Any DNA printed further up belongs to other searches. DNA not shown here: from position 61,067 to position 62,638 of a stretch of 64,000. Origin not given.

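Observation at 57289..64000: Strongly condensed division/cell-wall cluster with non-canonical insertions: GNAT between ftsI and murE, a truncated MurE-like ligase, and a GlmU-uridylyltransferase-only gene between murE and murC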

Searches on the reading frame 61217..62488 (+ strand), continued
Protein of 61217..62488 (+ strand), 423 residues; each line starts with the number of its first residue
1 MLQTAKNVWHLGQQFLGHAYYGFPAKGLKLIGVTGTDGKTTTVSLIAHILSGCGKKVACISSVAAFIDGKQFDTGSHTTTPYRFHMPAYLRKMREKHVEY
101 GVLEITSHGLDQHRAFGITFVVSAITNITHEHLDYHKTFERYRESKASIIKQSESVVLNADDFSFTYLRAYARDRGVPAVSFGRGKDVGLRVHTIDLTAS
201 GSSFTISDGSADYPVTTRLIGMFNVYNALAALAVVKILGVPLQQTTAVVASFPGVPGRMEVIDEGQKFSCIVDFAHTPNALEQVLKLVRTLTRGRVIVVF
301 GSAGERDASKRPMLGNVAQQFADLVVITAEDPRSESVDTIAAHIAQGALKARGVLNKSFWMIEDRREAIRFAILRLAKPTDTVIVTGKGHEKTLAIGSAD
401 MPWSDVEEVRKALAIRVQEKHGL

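Call 24: find_encoding_contigs(protein=P0002, flank=10000, max_places=2)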
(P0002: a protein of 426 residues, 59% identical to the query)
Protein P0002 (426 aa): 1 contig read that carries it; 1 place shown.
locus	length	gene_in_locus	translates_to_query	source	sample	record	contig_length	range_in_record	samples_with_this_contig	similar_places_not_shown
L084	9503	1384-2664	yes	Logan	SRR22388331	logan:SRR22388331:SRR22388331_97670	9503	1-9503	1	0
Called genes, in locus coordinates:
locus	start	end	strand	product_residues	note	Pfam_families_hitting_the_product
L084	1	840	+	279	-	?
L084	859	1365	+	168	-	PF00583:Acetyltransf_1, PF13673:Acetyltransf_10 (weak), PF13508:Acetyltransf_7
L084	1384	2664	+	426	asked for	PF08245:Mur_ligase_M, PF02875:Mur_ligase_C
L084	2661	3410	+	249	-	PF00483:NTP_transferase, PF01128:IspD, PF12804:NTP_transf_3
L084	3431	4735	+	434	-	PF01225:Mur_ligase (weak), PF08245:Mur_ligase_M, PF02875:Mur_ligase_C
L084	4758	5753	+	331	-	PF01565:FAD_binding_4, PF02873:MurB_C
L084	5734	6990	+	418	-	PF00275:EPSP_synthase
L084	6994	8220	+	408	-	PF08245:Mur_ligase_M, PF02875:Mur_ligase_C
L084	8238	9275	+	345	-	PF00953:Glycos_transf_4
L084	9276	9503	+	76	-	?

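Call 25: find_encoding_contigs(protein=P0007, flank=10000, max_places=2)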
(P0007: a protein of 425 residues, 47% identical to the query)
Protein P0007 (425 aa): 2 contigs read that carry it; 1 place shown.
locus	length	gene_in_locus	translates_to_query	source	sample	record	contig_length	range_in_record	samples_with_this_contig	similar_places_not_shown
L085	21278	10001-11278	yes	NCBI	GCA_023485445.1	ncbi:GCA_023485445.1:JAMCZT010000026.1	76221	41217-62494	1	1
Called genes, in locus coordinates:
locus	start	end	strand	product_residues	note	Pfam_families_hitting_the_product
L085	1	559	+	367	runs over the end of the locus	PF00483:NTP_transferase, PF12804:NTP_transf_3 (weak), PF22640:ManC_GMP_beta-helix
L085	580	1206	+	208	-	PF02397:Bac_transf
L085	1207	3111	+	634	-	PF13196:DUF4012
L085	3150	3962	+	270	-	PF11967:RecO_N, PF02565:RecO_C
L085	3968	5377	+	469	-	PF28494:GlyRS_ins_1 (weak), PF00587:tRNA-synt_2b, PF03129:HGTP_anticodon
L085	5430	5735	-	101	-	-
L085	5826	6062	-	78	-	PF00550:PP-binding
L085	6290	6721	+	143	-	PF02381:MraZ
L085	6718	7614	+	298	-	PF01795:Methyltransf_5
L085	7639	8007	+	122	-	-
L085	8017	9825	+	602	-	PF03717:PBP_dimer, PF00905:Transpeptidase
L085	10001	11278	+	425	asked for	PF08245:Mur_ligase_M, PF02875:Mur_ligase_C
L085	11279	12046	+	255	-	PF00483:NTP_transferase, PF01128:IspD, PF12804:NTP_transf_3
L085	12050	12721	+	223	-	PF00702:Hydrolase (weak), PF13419:HAD_2 (faint)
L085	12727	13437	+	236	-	PF02578:Cu-oxidase_4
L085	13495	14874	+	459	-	PF01225:Mur_ligase, PF08245:Mur_ligase_M, PF02875:Mur_ligase_C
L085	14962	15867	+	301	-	PF01565:FAD_binding_4, PF02873:MurB_C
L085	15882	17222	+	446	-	PF00275:EPSP_synthase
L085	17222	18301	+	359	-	PF01820:Dala_Dala_lig_N, PF02786:CPSase_L_D2, PF07478:Dala_Dala_lig_C, PF02222:ATP-grasp (weak)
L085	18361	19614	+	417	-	PF08245:Mur_ligase_M, PF02875:Mur_ligase_C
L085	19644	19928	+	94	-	-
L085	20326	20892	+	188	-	PF12917:YfbR-like, PF13023:HD_3, PF01966:HD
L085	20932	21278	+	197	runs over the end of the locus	PF13347:MFS_2, PF07690:MFS_1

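Call 26: search_protein_families(library=ncbifam, proteins=[L084:6994-8220:+, L085:18361-19614:+, L085:11279-12046:+, L085:12050-12721:+, L085:12727-13437:+, L084:859-1365:+], max_evalue=0.00001)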
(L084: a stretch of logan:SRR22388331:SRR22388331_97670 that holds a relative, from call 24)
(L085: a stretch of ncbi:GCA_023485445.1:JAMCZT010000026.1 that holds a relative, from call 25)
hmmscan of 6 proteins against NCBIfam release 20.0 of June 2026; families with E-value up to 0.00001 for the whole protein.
L084:6994-8220:+ (408 aa): 17 families
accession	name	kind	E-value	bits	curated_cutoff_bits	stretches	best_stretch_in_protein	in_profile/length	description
TIGR01143.1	murF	subfamily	1.8e-82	277.5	288.6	1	15-386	59-416/418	UDP-N-acetylmuramoyl-tripeptide--D-alanyl-D-alanine ligase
NF008896.0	PRK11929.1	equivalog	1.1e-77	261.8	1023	1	16-389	590-957/965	bifunctional UDP-N-acetylmuramoyl-L-alanyl-D-glutamate--2,6-diaminopimelate ligase MurE/UDP-N-acetylmuramoyl-tripeptide--D-alanyl-D-alanine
NF008041.0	PRK10773.1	equivalog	1.2e-51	175.9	551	1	19-385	89-444/453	UDP-N-acetylmuramoyl-tripeptide--D-alanyl-D-alanine ligase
NF008897.0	PRK11930.1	equivalog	9.4e-38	129.7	804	1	16-396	93-461/822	bifunctional UDP-N-acetylmuramoyl-tripeptide:D-alanyl-D-alanine ligase/alanine racemase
NF010693.0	PRK14093.1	equivalog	1.1e-35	123.2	544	1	30-376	107-453/479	UDP-N-acetylmuramoylalanyl-D-glutamyl-2,6-diaminopimelate--D-alanyl-D-alanine ligase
TIGR01082.1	murC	equivalog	5.7e-22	78.4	335.1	1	28-282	97-342/449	UDP-N-acetylmuramate--L-alanine ligase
NF001126.0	PRK00139.1-4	equivalog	8.6e-20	70.7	373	1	108-290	195-375/486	UDP-N-acetylmuramoyl-L-alanyl-D-glutamate--2,6-diaminopimelate ligase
TIGR01087.1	murD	equivalog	1.5e-17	63.8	211.95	1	28-279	101-340/441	UDP-N-acetylmuramoyl-L-alanine--D-glutamate ligase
NF053645.1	pMurC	equivalog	2.8e-17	62.6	560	1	28-174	99-248/492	pseudomurein biosynthesis peptide ligase pMurC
NF001124.0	PRK00139.1-2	equivalog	8.7e-16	57.7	476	1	106-290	198-384/500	UDP-N-acetylmuramoyl-L-alanyl-D-glutamate--2,6-diaminopimelate ligase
NF053648.1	pMurE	equivalog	1.1e-15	57.4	600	1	29-288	96-358/464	pseudomurein biosynthesis peptide ligase pMurE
TIGR01085.1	murE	subfamily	5.2e-15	55.3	257.3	1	108-290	179-365/472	UDP-N-acetylmuramyl-tripeptide synthetase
NF010623.0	PRK14016.1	subfamily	8.3e-11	40.8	877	1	108-290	567-766/871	cyanophycin synthetase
TIGR01081.1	mpl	equivalog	3.7e-09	36.1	388.7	1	27-288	98-355/448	UDP-N-acetylmuramate:L-alanyl-gamma-D-glutamyl-meso-diaminopimelate ligase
TIGR02068.2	cya_phycin_syn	equivalog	9.2e-09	33.8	850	0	108-290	566-764/862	cyanophycin synthetase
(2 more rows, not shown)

L085:18361-19614:+ (417 aa): 21 families
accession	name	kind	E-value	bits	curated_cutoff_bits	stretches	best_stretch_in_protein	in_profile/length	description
TIGR01143.1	murF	subfamily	5.5e-79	266.1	288.6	1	17-380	60-415/418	UDP-N-acetylmuramoyl-tripeptide--D-alanyl-D-alanine ligase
NF008896.0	PRK11929.1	equivalog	4e-73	246.7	1023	1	30-381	602-954/965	bifunctional UDP-N-acetylmuramoyl-L-alanyl-D-glutamate--2,6-diaminopimelate ligase MurE/UDP-N-acetylmuramoyl-tripeptide--D-alanyl-D-alanine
NF008041.0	PRK10773.1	equivalog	8.6e-57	192.8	551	1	25-386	93-450/453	UDP-N-acetylmuramoyl-tripeptide--D-alanyl-D-alanine ligase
NF010693.0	PRK14093.1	equivalog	2.7e-36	125.2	544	1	32-384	108-465/479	UDP-N-acetylmuramoylalanyl-D-glutamyl-2,6-diaminopimelate--D-alanyl-D-alanine ligase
NF008897.0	PRK11930.1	equivalog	5.1e-33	114.1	804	1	3-389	80-459/822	bifunctional UDP-N-acetylmuramoyl-tripeptide:D-alanyl-D-alanine ligase/alanine racemase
TIGR01082.1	murC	equivalog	3.7e-28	98.8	335.1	1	31-290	99-350/449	UDP-N-acetylmuramate--L-alanine ligase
NF001126.0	PRK00139.1-4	equivalog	1.9e-27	96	373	1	108-254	195-338/486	UDP-N-acetylmuramoyl-L-alanyl-D-glutamate--2,6-diaminopimelate ligase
TIGR01085.1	murE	subfamily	3.8e-20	72.2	257.3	1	108-251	179-325/472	UDP-N-acetylmuramyl-tripeptide synthetase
NF001124.0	PRK00139.1-2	equivalog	2e-19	69.7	476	1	126-303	216-393/500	UDP-N-acetylmuramoyl-L-alanyl-D-glutamate--2,6-diaminopimelate ligase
NF053645.1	pMurC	equivalog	1.2e-17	63.8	560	1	23-179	93-251/492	pseudomurein biosynthesis peptide ligase pMurC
TIGR01087.1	murD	equivalog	2.9e-17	62.9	211.95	1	26-364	98-411/441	UDP-N-acetylmuramoyl-L-alanine--D-glutamate ligase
NF053648.1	pMurE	equivalog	1.1e-15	57.3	600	1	30-251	96-323/464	pseudomurein biosynthesis peptide ligase pMurE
NF010628.0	PRK14022.1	equivalog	2.3e-14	53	536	1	101-304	195-386/483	UDP-N-acetylmuramoyl-L-alanyl-D-glutamate--L-lysine ligase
NF053646.1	pMurD1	equivalog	1.7e-13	50.1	610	1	104-364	182-434/465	pseudomurein biosynthesis peptide ligase pMurD1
TIGR02068.2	cya_phycin_syn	equivalog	4.5e-13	48.1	850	1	107-314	565-783/862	cyanophycin synthetase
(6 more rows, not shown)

L085:11279-12046:+ (255 aa): 40 families (the best 25 are shown)
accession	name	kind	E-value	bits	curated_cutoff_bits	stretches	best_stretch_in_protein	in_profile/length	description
NF010934.1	PRK14354.1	equivalog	1.4e-71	241.3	450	1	12-253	2-243/447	bifunctional UDP-N-acetylglucosamine diphosphorylase/glucosamine-1-phosphate N-acetyltransferase GlmU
NF010935.0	PRK14355.1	equivalog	2.1e-70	237.7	718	1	8-253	2-249/459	bifunctional UDP-N-acetylglucosamine diphosphorylase/glucosamine-1-phosphate N-acetyltransferase GlmU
TIGR01173.1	glmU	equivalog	6.8e-67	226.2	366.85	1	11-253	2-243/452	bifunctional UDP-N-acetylglucosamine diphosphorylase/glucosamine-1-phosphate N-acetyltransferase GlmU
NF010932.0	PRK14352.1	equivalog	4e-62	210.5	611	1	6-252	3-253/488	bifunctional UDP-N-acetylglucosamine diphosphorylase/glucosamine-1-phosphate N-acetyltransferase GlmU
NF010936.0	PRK14356.1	equivalog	6.3e-58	196.8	666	1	9-252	5-249/456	bifunctional UDP-N-acetylglucosamine diphosphorylase/glucosamine-1-phosphate N-acetyltransferase GlmU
NF010938.0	PRK14358.1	equivalog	1.1e-57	195.7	500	1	7-252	5-250/481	bifunctional N-acetylglucosamine-1-phosphate uridyltransferase/glucosamine-1-phosphate acetyltransferase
NF010933.0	PRK14353.1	equivalog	3.3e-56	190.8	505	1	7-251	3-247/453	bifunctional UDP-N-acetylglucosamine diphosphorylase/glucosamine-1-phosphate N-acetyltransferase GlmU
NF010937.0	PRK14357.1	equivalog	9.7e-56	189.5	658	1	12-253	3-236/448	bifunctional UDP-N-acetylglucosamine diphosphorylase/glucosamine-1-phosphate N-acetyltransferase GlmU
NF006986.0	PRK09451.1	equivalog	2.8e-52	178.1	725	1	8-252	4-245/456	bifunctional UDP-N-acetylglucosamine diphosphorylase/glucosamine-1-phosphate N-acetyltransferase GlmU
NF010940.0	PRK14360.1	equivalog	5e-50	170.4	602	1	10-253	2-243/452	bifunctional UDP-N-acetylglucosamine diphosphorylase/glucosamine-1-phosphate N-acetyltransferase GlmU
NF010939.0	PRK14359.1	equivalog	1.9e-44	152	592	1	10-253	3-240/430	bifunctional UDP-N-acetylglucosamine diphosphorylase/glucosamine-1-phosphate N-acetyltransferase GlmU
TIGR03992.1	Arch_glmU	subfamily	3.1e-33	115.2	292.1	1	11-247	2-229/393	bifunctional sugar-1-phosphate nucleotidylyltransferase/acetyltransferase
NF041313.1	UDPGP_AglF_Halo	equivalog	1.1e-26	93.7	400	1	11-245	2-233/234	UTP--glucose-1-phosphate uridylyltransferase AglF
TIGR01208.1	rmlA_long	equivalog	2.2e-20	72.8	320.25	1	12-227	2-217/353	glucose-1-phosphate thymidylyltransferase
NF052502.1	man1P_GTase_Rv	exception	1.1e-19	70.5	440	1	11-202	2-193/352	mannose-1-phosphate guanylyltransferase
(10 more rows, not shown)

L085:12050-12721:+ (223 aa): 1 family
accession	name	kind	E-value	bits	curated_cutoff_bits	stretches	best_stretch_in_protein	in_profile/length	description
TIGR02253.1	CTE7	subfamily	6.3e-11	42.5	169.75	1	3-216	3-219/221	TIGR02253 family HAD-type hydrolase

L085:12727-13437:+ (236 aa): 2 families
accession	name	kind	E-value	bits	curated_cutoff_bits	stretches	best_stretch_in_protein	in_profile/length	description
TIGR00726.1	TIGR00726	equivalog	1.8e-52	177.9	141.15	1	32-229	28-217/223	peptidoglycan editing factor PgeF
NF007998.1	PRK10723.1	equivalog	3.7e-28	98.7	369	1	50-227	65-235/243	purine nucleoside phosphorylase YfiH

L084:859-1365:+ (168 aa): 2 families
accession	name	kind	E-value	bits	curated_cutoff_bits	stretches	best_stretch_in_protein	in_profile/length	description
TIGR01575.1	rimI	equivalog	7.4e-15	55.3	86.4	1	22-160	3-130/132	ribosomal protein S18-alanine N-acetyltransferase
NF002959.0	PRK03624.1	equivalog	2.2e-08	33.9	124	1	10-147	6-134/147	GNAT family acetyltransferase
